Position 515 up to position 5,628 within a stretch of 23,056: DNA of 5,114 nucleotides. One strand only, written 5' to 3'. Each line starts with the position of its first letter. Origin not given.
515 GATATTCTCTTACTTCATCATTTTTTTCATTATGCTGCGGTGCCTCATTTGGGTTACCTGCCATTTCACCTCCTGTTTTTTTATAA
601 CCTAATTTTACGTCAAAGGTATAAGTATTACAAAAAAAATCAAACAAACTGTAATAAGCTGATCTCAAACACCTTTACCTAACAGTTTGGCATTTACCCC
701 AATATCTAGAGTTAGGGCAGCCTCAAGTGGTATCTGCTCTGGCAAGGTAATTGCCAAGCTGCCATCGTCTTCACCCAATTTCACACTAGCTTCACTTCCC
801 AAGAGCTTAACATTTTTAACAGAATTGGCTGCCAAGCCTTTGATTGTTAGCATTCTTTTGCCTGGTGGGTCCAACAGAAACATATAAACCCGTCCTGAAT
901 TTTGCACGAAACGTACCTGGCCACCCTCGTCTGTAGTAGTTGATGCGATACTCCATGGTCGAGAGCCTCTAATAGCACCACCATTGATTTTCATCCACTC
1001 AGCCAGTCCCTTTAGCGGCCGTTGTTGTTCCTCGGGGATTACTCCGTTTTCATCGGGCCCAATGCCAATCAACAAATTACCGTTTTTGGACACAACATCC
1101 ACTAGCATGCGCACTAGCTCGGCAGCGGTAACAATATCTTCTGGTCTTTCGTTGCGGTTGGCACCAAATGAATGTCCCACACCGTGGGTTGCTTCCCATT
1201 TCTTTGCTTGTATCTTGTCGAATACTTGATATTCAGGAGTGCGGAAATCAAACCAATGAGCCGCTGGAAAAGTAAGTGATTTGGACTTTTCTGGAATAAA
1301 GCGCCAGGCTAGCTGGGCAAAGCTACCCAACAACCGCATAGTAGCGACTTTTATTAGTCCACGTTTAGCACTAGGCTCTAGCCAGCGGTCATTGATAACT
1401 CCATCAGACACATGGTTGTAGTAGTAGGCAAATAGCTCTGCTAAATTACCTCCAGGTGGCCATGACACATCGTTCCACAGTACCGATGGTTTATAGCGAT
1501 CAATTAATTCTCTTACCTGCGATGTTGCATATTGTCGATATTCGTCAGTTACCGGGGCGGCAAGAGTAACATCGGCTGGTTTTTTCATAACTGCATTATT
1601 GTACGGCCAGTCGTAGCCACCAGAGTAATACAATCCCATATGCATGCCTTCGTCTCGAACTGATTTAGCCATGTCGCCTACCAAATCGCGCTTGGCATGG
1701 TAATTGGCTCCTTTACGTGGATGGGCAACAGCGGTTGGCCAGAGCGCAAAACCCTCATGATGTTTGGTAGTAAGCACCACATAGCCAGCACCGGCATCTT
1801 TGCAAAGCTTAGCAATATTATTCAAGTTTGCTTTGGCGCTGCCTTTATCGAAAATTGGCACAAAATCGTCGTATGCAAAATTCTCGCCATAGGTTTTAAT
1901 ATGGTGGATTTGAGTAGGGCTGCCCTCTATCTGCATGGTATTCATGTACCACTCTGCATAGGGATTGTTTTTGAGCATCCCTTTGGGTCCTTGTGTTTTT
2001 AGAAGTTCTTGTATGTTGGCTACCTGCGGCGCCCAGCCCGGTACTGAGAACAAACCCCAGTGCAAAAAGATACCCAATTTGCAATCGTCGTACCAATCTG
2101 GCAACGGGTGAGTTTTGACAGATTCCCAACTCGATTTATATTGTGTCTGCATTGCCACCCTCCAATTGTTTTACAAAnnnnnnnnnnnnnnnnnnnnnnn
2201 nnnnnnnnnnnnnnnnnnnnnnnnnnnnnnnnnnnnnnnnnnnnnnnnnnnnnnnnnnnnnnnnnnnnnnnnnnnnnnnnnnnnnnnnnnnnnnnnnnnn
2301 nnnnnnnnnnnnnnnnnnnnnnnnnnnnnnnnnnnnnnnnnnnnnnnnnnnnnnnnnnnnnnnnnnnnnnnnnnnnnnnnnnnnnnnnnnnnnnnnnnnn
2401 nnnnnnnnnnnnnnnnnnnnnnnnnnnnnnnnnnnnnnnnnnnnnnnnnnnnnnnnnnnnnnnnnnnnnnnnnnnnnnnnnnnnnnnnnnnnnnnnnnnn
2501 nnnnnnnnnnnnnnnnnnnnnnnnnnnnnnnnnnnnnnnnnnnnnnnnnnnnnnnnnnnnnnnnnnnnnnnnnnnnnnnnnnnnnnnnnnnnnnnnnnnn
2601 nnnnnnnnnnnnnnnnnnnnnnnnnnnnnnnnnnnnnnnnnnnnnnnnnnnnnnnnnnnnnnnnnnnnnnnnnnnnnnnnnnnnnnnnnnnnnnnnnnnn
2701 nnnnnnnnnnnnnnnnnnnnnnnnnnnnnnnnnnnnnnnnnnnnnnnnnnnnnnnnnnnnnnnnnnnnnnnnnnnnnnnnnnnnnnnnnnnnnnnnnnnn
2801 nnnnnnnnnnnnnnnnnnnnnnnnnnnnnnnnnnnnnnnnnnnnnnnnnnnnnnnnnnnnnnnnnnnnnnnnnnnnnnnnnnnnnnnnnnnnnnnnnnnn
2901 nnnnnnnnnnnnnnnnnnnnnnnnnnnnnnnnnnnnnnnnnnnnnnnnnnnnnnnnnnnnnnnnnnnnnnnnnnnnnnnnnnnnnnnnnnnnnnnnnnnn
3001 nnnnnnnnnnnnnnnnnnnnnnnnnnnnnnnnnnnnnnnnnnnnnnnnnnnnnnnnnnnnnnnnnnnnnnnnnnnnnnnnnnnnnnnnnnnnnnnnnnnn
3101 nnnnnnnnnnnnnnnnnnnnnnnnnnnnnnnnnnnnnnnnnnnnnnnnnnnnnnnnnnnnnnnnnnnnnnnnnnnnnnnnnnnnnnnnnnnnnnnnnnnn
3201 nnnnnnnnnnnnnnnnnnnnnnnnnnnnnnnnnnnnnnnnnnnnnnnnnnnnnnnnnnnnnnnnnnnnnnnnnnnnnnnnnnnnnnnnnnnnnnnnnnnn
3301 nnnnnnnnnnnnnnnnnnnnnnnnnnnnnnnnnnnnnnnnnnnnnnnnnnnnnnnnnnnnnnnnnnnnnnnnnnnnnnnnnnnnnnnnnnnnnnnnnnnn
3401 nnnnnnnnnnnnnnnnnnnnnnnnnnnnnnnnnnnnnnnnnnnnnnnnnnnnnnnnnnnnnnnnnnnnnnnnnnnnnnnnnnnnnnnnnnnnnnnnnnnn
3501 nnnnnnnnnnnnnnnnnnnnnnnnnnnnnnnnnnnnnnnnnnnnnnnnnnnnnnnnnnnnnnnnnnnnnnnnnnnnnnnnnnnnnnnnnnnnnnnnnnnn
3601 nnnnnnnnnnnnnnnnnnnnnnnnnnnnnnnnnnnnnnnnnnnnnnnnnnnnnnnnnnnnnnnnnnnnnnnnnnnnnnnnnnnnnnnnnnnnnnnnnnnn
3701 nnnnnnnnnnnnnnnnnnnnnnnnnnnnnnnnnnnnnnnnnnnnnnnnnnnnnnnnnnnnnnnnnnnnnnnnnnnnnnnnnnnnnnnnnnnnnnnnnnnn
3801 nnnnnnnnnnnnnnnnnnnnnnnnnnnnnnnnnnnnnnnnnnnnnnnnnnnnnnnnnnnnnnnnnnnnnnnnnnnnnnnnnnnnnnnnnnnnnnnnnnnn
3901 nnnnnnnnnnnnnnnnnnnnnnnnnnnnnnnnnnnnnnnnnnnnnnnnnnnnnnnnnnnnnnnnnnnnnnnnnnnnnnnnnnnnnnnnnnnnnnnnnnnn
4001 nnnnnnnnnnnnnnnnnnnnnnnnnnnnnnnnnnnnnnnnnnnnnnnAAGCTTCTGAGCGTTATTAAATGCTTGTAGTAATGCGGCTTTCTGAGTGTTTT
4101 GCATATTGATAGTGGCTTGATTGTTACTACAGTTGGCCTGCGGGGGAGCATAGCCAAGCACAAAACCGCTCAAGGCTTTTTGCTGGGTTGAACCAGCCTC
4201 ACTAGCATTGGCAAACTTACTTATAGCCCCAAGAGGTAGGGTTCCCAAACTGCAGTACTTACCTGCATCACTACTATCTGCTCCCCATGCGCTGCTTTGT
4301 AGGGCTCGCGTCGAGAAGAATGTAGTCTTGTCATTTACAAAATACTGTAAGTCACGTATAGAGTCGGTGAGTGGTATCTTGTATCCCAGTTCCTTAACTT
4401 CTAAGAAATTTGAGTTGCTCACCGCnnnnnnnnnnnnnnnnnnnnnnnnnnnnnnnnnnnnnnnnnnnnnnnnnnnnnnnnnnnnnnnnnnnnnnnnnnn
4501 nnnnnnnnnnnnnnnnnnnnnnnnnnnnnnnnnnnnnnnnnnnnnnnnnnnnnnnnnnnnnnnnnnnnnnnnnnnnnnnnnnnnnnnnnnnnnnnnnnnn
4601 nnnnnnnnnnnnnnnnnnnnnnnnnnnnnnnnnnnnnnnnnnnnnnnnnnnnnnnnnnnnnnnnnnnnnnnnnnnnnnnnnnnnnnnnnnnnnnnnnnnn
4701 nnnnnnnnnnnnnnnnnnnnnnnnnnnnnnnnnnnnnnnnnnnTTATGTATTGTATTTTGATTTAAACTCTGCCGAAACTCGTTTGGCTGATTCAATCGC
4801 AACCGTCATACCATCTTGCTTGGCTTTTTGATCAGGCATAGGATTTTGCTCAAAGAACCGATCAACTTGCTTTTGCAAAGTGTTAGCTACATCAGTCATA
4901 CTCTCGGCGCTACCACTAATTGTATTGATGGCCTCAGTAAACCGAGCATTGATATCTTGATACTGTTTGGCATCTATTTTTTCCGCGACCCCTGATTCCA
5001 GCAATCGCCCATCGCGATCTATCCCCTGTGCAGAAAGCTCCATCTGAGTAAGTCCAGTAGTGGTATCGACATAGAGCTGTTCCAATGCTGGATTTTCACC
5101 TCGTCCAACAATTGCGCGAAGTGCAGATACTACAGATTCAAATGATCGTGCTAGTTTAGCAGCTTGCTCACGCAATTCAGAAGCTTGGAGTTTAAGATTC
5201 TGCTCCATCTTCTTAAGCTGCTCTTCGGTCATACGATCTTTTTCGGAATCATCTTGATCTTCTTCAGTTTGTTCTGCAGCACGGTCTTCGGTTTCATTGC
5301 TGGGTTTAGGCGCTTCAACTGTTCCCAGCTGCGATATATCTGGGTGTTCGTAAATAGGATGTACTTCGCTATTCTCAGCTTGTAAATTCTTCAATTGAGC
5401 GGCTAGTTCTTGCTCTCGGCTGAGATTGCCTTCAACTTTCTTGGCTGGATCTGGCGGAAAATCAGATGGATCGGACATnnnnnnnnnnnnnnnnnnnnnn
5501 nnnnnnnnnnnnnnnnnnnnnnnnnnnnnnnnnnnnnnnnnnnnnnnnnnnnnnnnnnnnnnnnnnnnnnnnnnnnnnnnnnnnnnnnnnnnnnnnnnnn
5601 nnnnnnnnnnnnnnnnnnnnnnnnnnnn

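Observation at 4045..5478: Two-gene module of uncharacterised coiled-coil proteins (soluble acidic + membrane-anchored) between mnmA and alaS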

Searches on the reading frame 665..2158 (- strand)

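Call 6: search_protein_families(library=pfam, proteins=[window:665-2158:-], max_evalue=0.001)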
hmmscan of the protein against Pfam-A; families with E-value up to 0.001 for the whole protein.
window:665-2158:- (497 aa): 2 families
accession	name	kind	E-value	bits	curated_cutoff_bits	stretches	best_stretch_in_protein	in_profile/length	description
PF01120.23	Alpha_L_fucos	-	3.4e-86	290.3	25.2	2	4-271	11-260/345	Alpha-L-fucosidase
PF16757.11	Fucosidase_C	-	8.3e-07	29.9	25.6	1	414-484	8-85/88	Alpha-L-fucosidase C-terminal domain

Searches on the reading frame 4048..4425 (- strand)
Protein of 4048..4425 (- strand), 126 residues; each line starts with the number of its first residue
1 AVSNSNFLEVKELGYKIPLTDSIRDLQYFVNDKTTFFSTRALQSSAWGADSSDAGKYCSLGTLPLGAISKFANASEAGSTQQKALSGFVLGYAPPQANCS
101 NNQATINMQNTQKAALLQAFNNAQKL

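Call 42: predict_structure(alignment_id=A2)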
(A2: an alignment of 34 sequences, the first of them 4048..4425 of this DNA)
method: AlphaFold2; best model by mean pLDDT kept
length: 126 residues; sequences in the alignment: 34
mean_pLDDT: 92.0   pTM: 0.86
mean pLDDT of the five models: 92.0, 91.6, 91.1, 90.8, 90.3
residues with pLDDT >= 90: 105; 70-90: 14; 50-70: 3; < 50: 4
segments of 3 or more residues with pLDDT < 50: 1-4
pLDDT, mean of each block of 10 residues (from residue 1): 70 97 96 97 88 78 95 94 97 94 95 98 97
secondary structure, 60 per line:
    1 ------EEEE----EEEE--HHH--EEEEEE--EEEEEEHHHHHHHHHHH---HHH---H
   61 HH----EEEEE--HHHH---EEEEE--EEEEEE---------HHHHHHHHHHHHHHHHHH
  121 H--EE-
elements in order: E7-10 E15-18 E26-31 E34-39 H40-50 E67-71 H74-77 E81-85 E88-93 H103-121

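Call 52: fold_search(model_id=the predicted structure, library=viral)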
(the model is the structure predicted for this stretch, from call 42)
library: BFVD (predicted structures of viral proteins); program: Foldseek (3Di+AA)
matches with E <= 10: 454; with E <= 0.001: 0
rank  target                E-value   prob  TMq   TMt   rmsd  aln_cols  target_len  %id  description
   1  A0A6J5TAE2            1.2e-01  0.18  0.24  0.18  14.0       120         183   12  NAT_SF domain containing protein [uncultured Caudovirales phage]
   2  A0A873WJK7            3.3e-01  0.11  0.22  0.17   9.0       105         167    8  Uncharacterized protein [Klebsiella phage Miami]
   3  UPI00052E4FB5         4.2e-01  0.10  0.23  0.13  11.2       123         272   11  (no name look-up for this kind of identifier)
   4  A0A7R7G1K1            4.2e-01  0.06  0.19  0.07  14.9       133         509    7  (no name in the UniProt tables at hand)
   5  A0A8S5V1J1            4.8e-01  0.06  0.18  0.19  16.2       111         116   10  Uncharacterized protein [Myoviridae sp. ctJ2i1]
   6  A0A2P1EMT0            5.1e-01  0.05  0.16  0.16  14.8       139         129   11  Uncharacterized protein [Moumouvirus australiensis]
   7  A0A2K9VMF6            5.7e-01  0.03  0.17  0.08  16.4       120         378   12  Thioredoxin [Shigella phage Sf25]
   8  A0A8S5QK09            6.1e-01  0.04  0.13  0.14  12.8       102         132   17  Cysteine protease [Podoviridae sp. ctdRZ1]
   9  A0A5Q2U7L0            6.1e-01  0.03  0.14  0.14  14.6       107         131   14  (no name in the UniProt tables at hand)
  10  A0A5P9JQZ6            6.9e-01  0.20  0.31  0.07   7.5       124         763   11  Glycoprotein H [Psittacid alphaherpesvirus 5]
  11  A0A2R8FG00            6.9e-01  0.04  0.17  0.20  13.6       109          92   12  Uncharacterized protein [Cedratvirus Zaza IHUMI]
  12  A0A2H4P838            7.8e-01  0.23  0.23  0.34   7.4        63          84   14  Uncharacterized protein [Pseudomonas phage ventosus]
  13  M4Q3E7                7.8e-01  0.06  0.21  0.20  13.2       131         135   15  (no name in the UniProt tables at hand)
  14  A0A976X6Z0            8.8e-01  0.08  0.23  0.12   8.5       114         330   11  (no name in the UniProt tables at hand)
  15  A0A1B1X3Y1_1          9.4e-01  0.03  0.17  0.03  15.9       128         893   10  Non-structural protein 3 [Brejeira virus]
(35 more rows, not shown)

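Call 53: find_homologous_proteins(query=A3, max_evalue=0.01)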
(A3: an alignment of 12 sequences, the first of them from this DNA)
Query A3 (12 sequences) (124 aa, profile of the alignment): 89 proteins with E <= 0.01 among 1812 candidates.
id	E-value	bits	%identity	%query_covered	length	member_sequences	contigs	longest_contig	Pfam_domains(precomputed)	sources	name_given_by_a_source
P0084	3.0e-43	165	21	94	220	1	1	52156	-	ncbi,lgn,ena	-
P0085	1.7e-42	163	26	94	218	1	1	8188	-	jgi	-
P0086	3.4e-42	162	21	99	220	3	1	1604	-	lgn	-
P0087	5.6e-42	161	23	94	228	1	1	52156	-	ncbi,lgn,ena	-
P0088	1.7e-41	159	24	94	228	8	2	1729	-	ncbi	-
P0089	3.1e-41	158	26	58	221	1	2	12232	-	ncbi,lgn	-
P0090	3.2e-41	158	27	58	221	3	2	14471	-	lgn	-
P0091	1.0e-40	157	25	92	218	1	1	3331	-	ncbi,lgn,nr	ncbi:hypothetical protein H0W80_04780 [Candidatus Saccharibacteria bacterium]|nr:hypothetical protei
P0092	1.1e-40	157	28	95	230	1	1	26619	-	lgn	-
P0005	2.8e-40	155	83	98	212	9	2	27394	-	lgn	-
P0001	2.9e-40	155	100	100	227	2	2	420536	PF04977.21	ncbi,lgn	-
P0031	4.2e-40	155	75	100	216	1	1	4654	-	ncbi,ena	ncbi:MAG: hypothetical protein WCK71_02580 [bacterium]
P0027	4.7e-40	155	75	100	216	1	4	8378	-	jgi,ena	-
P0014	5.2e-40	155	79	98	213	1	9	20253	-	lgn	-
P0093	6.0e-40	154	-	-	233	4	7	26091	-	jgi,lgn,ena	-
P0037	3.2e-39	152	75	98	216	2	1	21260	PF04977.21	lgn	-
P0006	2.5e-38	149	76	98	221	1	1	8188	PF04977.21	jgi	-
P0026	3.5e-38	149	77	98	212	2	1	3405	PF04977.21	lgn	-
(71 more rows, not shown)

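Call 72: search_solved_structures(query=A3, max_evalue=1)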
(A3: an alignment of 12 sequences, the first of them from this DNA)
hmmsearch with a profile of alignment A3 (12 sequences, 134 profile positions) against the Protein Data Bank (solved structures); distinct sequences matched with E-value up to 1: 2.
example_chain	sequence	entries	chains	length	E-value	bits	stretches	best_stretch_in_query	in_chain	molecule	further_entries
7bb5_A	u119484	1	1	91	0.22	14.8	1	21-76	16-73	AcrIF9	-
7luv_D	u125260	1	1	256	0.76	13.1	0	44-130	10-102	THO complex subunit MFT1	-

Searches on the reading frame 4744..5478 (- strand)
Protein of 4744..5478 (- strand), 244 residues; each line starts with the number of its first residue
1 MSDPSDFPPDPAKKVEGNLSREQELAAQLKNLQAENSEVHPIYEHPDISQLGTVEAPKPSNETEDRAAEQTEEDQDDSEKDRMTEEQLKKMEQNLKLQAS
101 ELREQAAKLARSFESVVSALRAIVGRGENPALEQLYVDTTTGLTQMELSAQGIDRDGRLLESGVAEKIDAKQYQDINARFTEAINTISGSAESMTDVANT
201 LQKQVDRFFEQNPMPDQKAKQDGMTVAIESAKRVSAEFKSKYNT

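Call 4: search_protein_families(library=pfam, proteins=[window:4744-5478:-], max_evalue=1)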
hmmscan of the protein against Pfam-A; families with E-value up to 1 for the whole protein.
window:4744-5478:- (244 aa): 5 families
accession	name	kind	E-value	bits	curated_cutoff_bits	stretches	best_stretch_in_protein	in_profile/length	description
PF04546.19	Sigma70_ner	-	0.0025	18.2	29.7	1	59-155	39-130/210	Sigma-70, non-essential region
PF25588.1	DUF7934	-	0.0027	17.5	30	1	12-119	16-128/333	Family of unknown function (DUF7934)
PF14747.11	DUF4473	-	0.059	14.3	25.9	1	171-219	22-70/78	Domain of unknown function (DUF4473)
PF13026.12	DUF3887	-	0.2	12.8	31.8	0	164-227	4-66/91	Protein of unknown function (DUF3887)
PF07464.16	ApoLp-III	-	0.53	10.9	36.3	1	171-221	36-87/146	Apolipophorin-III precursor (apoLp-III)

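Call 5: search_protein_families(library=ncbifam, proteins=[window:4744-5478:-], max_evalue=1)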
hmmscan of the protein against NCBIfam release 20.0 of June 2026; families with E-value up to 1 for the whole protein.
window:4744-5478:- (244 aa): 2 families
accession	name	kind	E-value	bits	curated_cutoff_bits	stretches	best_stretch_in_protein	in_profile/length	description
NF043059.1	T4SS_LegC3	equivalog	0.058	11.9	650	1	63-116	79-131/518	Dot/Icm T4SS effector LegC3/PpeA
NF050019.1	HpsJ_like_C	equivalog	0.28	10.9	140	1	66-112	108-157/183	HpsJ-like protein, cyanoexosortase C-associated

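Call 9: find_homologous_proteins(query=window:4744-5478:-)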
Query window:4744-5478:- (244 aa): 2 proteins with E <= 0.001 among 1336 candidates.
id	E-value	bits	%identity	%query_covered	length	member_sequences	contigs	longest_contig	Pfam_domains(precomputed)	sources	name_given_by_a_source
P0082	1.1e-145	501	99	100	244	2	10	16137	-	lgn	-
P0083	8.1e-96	338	69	100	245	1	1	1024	-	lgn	-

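Call 26: search_protein_representatives(protein=window:4744-5478:-)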
Query: 244 residues. Proteins with E-value up to 0.001 (for the whole library): 1; up to 1e-10: 1; up to 1e-30: 1. The best 1 are listed.
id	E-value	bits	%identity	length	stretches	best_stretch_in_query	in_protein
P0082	3.4e-146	500.8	99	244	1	1-244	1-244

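Call 28: find_encoding_contigs(protein=P0083, flank=3000, max_places=3)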
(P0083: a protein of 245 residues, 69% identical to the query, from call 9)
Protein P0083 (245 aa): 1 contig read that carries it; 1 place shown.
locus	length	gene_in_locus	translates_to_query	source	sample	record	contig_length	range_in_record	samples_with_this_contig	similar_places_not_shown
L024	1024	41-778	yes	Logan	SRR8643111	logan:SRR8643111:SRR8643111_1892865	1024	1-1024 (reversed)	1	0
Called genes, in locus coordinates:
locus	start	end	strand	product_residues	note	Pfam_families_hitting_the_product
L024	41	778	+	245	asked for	-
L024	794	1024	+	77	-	?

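Call 66: search_protein_families(library=padloc, proteins=[window:4744-5478:-], max_evalue=0.01)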
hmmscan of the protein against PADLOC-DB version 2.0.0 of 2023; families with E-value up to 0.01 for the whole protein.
window:4744-5478:- (244 aa): 1 family
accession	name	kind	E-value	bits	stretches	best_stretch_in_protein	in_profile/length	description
PDLC03108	Specificity_I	-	0.0074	13.6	0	47-97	378-428/452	Type I specificity subunit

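Call 67: search_protein_families(library=phrogs, proteins=[window:4744-5478:-], max_evalue=0.01)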
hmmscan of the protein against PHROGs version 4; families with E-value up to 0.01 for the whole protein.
window:4744-5478:- (244 aa): 0 families

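Call 71: search_solved_structures(query=window:4744-5478:-, max_evalue=1)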
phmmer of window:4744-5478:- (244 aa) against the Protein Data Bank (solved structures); distinct sequences matched with E-value up to 1: 4.
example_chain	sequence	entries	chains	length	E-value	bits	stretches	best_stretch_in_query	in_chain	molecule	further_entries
6iyo_A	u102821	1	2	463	0.0018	21.4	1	99-185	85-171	Type I modular polyketide synthase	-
7aw7_D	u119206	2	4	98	0.099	15.7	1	52-115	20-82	BZIP domain-containing protein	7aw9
8zht_A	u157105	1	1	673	0.46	13.5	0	166-229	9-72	Peptidyl-prolyl cis-trans isomerase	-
9gv6_E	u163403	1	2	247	0.87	12.6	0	75-126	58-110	TCR Beta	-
